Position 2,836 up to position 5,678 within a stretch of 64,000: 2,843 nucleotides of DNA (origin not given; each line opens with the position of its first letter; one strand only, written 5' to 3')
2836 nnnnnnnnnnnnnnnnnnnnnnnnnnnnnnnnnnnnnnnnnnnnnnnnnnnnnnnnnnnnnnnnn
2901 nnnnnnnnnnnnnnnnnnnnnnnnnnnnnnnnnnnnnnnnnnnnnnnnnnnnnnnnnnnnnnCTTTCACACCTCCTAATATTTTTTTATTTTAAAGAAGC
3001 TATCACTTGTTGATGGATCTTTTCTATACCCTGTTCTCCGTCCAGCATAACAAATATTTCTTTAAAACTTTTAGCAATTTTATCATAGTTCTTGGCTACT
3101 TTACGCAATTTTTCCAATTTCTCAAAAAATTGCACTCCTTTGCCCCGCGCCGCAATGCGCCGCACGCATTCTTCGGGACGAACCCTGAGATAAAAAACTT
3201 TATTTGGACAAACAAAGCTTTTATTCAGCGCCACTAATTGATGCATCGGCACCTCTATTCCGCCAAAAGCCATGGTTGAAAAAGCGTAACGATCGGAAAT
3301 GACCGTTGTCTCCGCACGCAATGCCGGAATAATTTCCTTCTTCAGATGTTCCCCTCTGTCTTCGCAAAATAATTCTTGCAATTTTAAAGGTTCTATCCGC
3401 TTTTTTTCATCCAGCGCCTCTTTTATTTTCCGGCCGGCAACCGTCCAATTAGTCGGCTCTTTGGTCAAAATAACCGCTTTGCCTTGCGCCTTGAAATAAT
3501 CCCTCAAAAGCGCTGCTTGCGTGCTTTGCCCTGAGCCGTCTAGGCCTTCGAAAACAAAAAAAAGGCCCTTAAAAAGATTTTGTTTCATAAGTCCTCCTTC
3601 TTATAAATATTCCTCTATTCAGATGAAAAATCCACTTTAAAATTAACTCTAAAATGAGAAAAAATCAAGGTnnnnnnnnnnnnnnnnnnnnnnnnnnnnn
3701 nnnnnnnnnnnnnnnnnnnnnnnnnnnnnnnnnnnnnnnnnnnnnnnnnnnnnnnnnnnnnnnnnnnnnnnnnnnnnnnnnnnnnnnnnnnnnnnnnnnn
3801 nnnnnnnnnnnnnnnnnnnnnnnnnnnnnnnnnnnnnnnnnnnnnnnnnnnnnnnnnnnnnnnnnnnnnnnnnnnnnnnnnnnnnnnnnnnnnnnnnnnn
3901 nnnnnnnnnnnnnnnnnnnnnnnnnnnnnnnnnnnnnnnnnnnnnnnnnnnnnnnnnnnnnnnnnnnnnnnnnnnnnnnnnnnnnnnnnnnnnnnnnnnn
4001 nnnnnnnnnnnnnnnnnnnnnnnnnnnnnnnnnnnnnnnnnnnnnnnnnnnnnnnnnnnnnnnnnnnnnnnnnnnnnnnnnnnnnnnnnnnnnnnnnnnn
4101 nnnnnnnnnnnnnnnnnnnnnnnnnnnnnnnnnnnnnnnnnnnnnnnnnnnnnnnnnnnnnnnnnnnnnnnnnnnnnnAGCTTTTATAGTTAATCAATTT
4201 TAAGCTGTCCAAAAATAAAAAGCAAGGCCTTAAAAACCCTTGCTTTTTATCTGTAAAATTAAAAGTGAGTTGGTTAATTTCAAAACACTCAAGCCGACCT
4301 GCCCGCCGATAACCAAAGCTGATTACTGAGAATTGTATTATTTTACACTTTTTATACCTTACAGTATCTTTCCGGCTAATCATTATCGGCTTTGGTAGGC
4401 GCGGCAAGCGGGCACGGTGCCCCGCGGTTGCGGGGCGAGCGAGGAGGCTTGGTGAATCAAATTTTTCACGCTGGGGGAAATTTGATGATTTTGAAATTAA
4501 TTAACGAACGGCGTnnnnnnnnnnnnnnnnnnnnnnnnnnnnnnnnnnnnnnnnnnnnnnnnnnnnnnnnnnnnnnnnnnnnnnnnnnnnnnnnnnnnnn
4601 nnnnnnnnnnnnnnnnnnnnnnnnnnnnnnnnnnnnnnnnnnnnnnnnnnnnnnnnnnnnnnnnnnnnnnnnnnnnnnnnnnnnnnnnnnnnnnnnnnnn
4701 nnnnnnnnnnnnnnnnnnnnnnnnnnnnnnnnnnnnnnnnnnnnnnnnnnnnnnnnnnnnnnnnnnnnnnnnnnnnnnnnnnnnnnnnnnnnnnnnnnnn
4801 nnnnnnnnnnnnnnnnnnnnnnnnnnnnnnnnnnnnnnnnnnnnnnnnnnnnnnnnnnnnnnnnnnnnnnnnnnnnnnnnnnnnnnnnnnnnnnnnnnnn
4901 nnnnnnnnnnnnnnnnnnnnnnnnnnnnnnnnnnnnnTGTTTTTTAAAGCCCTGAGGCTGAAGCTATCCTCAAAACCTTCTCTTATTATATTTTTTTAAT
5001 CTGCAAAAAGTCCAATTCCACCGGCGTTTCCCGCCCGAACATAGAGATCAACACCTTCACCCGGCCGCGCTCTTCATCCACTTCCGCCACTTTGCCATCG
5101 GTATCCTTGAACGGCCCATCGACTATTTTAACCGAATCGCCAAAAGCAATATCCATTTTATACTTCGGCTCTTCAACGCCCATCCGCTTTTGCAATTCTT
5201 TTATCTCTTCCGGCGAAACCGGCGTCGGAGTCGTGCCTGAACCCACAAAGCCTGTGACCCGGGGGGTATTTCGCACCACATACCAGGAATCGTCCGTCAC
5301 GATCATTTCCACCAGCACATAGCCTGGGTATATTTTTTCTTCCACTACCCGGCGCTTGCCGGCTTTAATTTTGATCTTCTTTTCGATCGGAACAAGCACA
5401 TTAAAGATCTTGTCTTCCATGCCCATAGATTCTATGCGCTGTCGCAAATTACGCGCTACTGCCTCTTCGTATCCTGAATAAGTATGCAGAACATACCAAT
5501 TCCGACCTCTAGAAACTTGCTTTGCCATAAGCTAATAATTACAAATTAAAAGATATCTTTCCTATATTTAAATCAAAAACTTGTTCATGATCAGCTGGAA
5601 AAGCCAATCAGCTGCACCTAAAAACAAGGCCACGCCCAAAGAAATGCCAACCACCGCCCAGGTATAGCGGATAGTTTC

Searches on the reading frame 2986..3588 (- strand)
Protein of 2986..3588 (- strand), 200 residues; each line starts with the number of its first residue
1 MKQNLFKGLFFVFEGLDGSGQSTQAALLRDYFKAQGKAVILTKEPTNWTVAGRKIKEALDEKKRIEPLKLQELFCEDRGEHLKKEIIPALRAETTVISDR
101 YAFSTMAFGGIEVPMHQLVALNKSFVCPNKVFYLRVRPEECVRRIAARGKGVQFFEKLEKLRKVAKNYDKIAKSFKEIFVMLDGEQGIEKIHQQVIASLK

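Call 39: search_protein_families(library=pfam, proteins=[window:2986-3588:-], max_evalue=0.001)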
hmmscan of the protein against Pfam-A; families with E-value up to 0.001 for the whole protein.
window:2986-3588:- (200 aa): 3 families
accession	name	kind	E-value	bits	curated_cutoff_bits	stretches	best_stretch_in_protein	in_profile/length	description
PF02223.23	Thymidylate_kin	-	7.5e-44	150.1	27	1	13-195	1-185/185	Thymidylate kinase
PF01712.25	dNK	-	6.7e-07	29.7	27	1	12-186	2-182/203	Deoxynucleoside kinase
PF13671.12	AAA_33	-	0.0006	20.6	27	1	11-152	2-124/143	AAA domain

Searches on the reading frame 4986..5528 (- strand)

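Call 39: search_protein_families(library=pfam, proteins=[window:4986-5528:-], max_evalue=0.001)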
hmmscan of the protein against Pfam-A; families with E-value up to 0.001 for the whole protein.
window:4986-5528:- (180 aa): 2 families
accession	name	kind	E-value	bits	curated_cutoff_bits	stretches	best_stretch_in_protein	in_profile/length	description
PF02357.24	NusG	-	6.6e-31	107.1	22.2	1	10-112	2-92/93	Transcription termination factor nusG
PF00467.35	KOW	-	1.1e-06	28.6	22.3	1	130-159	2-31/32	KOW motif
